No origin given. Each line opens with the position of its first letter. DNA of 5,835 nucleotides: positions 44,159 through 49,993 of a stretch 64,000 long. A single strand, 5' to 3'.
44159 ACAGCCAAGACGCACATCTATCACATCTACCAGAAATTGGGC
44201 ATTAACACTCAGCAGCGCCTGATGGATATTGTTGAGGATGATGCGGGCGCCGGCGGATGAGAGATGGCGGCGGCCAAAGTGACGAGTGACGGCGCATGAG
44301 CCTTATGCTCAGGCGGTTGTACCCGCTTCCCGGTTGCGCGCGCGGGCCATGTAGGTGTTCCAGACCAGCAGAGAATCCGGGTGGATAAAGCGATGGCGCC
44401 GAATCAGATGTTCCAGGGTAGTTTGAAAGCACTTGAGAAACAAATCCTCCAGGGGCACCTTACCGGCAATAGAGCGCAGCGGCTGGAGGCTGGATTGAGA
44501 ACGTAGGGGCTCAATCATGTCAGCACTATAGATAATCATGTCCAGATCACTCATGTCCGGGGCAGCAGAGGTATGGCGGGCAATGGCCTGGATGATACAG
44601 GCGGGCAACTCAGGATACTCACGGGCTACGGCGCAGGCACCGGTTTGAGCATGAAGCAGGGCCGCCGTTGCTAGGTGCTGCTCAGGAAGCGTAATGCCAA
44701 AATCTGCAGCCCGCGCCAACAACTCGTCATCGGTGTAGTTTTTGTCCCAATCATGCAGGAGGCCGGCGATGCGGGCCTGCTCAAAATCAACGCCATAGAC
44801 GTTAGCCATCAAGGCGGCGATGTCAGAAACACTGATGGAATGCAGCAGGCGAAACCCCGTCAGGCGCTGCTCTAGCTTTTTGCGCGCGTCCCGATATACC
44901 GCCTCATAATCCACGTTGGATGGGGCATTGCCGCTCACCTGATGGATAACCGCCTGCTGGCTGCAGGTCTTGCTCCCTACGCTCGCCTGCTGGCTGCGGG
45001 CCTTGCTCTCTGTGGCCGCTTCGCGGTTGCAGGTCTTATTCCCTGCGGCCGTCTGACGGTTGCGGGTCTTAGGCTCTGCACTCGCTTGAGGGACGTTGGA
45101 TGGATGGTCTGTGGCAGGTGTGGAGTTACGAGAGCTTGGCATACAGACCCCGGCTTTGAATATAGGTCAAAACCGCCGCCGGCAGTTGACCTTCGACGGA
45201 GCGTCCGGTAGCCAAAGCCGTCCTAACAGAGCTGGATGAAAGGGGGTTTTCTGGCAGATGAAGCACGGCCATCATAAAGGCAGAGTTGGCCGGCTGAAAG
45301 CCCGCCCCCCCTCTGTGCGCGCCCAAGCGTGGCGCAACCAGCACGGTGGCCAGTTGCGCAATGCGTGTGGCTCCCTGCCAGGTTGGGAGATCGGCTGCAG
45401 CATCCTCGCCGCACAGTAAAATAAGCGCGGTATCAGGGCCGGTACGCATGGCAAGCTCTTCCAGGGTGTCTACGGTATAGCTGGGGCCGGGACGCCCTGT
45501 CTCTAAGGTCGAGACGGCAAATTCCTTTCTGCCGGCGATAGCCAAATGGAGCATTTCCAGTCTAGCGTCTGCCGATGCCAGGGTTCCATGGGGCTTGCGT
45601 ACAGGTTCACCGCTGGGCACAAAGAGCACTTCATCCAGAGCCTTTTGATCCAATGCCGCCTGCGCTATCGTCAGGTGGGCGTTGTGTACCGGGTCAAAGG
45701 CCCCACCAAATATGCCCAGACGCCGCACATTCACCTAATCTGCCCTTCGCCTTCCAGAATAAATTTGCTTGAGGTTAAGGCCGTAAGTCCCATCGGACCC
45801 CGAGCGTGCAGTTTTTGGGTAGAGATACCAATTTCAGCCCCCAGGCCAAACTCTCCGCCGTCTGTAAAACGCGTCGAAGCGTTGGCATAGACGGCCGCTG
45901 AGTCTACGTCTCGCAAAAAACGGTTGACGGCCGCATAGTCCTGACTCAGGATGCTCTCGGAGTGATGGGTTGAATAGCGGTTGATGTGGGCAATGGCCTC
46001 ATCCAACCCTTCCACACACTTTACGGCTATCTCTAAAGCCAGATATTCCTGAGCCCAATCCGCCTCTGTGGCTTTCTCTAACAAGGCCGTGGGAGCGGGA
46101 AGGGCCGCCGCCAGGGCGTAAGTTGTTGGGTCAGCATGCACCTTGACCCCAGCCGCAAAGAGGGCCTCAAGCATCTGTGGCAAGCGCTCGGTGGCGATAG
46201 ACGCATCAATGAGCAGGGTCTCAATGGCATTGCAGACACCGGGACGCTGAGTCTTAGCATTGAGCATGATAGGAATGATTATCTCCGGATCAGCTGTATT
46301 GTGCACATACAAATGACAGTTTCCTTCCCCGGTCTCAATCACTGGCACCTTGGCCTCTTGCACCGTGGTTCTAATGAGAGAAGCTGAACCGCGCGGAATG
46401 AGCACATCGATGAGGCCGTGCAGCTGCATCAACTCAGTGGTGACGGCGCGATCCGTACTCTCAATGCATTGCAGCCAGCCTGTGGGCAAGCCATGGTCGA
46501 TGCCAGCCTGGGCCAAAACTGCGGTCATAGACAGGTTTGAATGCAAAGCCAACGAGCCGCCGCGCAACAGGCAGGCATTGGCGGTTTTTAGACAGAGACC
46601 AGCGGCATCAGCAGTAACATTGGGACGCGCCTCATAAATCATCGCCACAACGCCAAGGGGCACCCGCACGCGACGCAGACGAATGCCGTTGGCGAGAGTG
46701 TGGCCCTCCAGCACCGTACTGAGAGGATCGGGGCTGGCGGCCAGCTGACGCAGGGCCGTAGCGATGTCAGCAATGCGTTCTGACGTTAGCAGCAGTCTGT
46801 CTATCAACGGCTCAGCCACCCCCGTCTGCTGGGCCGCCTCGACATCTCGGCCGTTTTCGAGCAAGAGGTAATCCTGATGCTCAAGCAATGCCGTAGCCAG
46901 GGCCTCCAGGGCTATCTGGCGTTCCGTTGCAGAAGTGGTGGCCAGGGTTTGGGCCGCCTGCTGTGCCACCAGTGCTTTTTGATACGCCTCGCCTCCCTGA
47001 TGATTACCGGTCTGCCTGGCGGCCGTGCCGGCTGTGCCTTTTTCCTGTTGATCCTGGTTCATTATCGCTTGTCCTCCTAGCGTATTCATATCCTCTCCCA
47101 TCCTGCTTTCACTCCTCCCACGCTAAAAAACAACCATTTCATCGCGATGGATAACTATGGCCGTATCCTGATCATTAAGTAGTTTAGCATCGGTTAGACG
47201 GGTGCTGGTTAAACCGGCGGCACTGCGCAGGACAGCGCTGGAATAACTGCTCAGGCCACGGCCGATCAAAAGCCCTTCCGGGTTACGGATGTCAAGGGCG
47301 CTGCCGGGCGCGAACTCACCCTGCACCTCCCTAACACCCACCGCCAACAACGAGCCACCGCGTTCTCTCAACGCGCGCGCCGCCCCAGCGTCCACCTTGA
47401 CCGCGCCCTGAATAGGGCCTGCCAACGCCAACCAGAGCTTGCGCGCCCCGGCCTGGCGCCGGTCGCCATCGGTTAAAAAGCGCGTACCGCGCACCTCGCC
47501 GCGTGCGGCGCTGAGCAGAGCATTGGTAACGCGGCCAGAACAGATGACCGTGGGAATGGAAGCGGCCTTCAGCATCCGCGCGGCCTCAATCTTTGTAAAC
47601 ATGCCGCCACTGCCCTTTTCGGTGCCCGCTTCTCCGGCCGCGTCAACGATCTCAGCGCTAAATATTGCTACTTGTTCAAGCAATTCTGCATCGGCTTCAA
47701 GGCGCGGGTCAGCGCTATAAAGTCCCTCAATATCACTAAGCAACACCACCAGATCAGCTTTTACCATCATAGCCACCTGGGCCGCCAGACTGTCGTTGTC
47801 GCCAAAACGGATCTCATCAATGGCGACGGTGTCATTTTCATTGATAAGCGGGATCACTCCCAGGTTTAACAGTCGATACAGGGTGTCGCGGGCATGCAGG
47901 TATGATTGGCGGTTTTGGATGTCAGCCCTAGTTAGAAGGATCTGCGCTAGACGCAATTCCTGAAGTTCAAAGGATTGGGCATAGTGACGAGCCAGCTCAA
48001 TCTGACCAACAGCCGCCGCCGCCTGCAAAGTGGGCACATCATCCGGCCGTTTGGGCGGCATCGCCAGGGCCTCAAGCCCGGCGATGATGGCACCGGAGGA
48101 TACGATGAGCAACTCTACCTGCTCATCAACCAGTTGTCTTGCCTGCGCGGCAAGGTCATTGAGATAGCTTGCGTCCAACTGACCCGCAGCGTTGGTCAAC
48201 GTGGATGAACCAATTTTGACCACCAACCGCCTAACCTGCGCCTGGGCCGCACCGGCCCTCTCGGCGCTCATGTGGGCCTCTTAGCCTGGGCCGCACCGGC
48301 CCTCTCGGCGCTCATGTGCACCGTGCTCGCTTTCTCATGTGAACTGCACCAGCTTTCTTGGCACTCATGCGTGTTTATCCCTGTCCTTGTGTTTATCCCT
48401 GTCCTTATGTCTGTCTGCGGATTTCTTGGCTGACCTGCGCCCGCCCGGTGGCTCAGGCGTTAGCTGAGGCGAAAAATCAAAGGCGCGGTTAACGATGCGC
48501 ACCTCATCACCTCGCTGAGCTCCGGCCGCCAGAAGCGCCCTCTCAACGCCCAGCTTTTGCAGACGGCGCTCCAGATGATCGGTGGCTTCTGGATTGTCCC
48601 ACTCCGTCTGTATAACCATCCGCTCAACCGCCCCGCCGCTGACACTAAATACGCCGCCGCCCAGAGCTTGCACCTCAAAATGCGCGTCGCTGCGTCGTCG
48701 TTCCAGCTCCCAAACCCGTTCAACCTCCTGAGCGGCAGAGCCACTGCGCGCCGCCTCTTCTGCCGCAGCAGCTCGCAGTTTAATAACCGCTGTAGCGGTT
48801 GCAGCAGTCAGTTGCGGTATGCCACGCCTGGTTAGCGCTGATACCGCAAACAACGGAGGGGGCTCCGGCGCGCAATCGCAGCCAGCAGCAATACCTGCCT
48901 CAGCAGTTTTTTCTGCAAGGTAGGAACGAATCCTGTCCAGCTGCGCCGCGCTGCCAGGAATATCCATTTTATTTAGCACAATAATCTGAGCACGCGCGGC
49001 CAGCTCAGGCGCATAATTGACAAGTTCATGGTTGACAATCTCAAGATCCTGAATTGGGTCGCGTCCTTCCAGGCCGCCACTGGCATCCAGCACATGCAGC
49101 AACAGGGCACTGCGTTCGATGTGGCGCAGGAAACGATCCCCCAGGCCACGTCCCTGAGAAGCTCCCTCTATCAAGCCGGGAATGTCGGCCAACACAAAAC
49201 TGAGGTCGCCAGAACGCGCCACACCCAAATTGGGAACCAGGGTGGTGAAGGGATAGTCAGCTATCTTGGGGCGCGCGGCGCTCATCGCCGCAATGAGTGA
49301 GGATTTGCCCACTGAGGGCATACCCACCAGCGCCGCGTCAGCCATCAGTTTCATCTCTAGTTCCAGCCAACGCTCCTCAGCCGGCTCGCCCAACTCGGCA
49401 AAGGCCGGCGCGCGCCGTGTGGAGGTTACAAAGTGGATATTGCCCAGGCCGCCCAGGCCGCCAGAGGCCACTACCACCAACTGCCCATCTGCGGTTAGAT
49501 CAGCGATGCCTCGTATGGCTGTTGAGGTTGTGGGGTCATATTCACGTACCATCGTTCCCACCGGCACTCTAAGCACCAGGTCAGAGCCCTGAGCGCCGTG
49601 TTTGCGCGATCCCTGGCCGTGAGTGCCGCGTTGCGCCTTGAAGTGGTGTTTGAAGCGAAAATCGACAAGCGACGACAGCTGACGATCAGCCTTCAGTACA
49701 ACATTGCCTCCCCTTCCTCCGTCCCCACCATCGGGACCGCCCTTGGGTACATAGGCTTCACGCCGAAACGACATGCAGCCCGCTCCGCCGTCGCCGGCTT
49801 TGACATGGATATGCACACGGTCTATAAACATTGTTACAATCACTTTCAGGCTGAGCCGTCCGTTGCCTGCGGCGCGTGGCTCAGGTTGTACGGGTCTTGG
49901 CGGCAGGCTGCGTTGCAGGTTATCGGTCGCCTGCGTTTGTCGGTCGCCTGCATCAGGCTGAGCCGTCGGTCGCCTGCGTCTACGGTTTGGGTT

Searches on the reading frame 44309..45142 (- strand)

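Call 57: search_protein_families(library=pfam, proteins=[window:44309-45142:-], max_evalue=0.001)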
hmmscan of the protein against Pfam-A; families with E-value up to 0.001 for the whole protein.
window:44309-45142:- (277 aa): 1 family
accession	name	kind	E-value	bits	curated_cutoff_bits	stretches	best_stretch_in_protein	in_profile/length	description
PF01966.28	HD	-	1.2e-09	38.9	22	1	100-211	3-114/116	HD domain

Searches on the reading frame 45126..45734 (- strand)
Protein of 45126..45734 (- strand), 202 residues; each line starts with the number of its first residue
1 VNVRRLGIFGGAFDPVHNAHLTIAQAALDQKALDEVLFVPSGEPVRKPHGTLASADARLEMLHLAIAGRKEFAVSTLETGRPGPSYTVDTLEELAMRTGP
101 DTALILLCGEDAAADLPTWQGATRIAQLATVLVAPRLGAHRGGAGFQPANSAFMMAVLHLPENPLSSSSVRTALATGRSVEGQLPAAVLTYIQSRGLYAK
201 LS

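Call 57: search_protein_families(library=pfam, proteins=[window:45126-45734:-], max_evalue=0.001)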
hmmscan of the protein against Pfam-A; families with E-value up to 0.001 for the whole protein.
window:45126-45734:- (202 aa): 1 family
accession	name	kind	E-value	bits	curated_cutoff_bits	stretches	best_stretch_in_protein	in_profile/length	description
PF01467.32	CTP_transf_like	-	8.7e-20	71.7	21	1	8-172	1-132/133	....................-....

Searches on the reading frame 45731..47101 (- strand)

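Call 57: search_protein_families(library=pfam, proteins=[window:45731-47101:-], max_evalue=0.001)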
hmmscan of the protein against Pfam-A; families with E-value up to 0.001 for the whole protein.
window:45731-47101:- (456 aa): 1 family
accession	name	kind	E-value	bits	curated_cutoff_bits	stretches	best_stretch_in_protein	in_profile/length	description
PF00171.27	Aldedh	-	5.1e-17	62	23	1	45-326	37-305/461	Aldehyde dehydrogenase family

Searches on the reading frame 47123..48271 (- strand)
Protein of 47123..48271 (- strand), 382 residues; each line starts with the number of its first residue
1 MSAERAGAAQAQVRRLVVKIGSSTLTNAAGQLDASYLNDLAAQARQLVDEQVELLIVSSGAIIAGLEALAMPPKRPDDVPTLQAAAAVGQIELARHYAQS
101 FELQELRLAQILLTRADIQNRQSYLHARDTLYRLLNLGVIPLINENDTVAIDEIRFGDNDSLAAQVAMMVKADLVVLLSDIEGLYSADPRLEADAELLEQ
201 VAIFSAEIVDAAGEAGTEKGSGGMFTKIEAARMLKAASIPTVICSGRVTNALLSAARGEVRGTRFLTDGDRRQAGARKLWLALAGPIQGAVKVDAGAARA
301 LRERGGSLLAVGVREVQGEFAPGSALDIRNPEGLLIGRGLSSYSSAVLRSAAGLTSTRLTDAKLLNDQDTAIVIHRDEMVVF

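Call 57: search_protein_families(library=pfam, proteins=[window:47123-48271:-], max_evalue=0.001)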
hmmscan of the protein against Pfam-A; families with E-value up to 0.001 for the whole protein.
window:47123-48271:- (382 aa): 2 families
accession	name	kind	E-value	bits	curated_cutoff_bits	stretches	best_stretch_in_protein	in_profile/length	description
PF00696.33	AA_kinase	-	8.4e-41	140.7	24.9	1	15-245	2-234/234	Amino acid kinase family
PF01472.26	PUA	-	3.6e-15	56.1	24.8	1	289-356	1-67/74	PUA domain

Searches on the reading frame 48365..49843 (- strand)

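Call 57: search_protein_families(library=pfam, proteins=[window:48365-49843:-], max_evalue=0.001)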
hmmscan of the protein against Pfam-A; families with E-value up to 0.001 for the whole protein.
window:48365-49843:- (492 aa): 4 families
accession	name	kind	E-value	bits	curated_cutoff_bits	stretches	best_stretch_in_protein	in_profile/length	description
PF01018.28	GTP1_OBG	-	2e-60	203.4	27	1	7-166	1-155/155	GTP1/OBG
PF01926.29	MMR_HSR1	-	3.1e-24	85.7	21.9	1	170-292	2-113/113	50S ribosome-binding GTPase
PF09269.16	DUF1967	-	1.2e-18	67.3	27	1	389-457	1-70/70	Domain of unknown function (DUF1967)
PF02421.24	FeoB_N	-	3e-07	30.5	27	1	170-255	3-89/156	Ferrous iron transport protein B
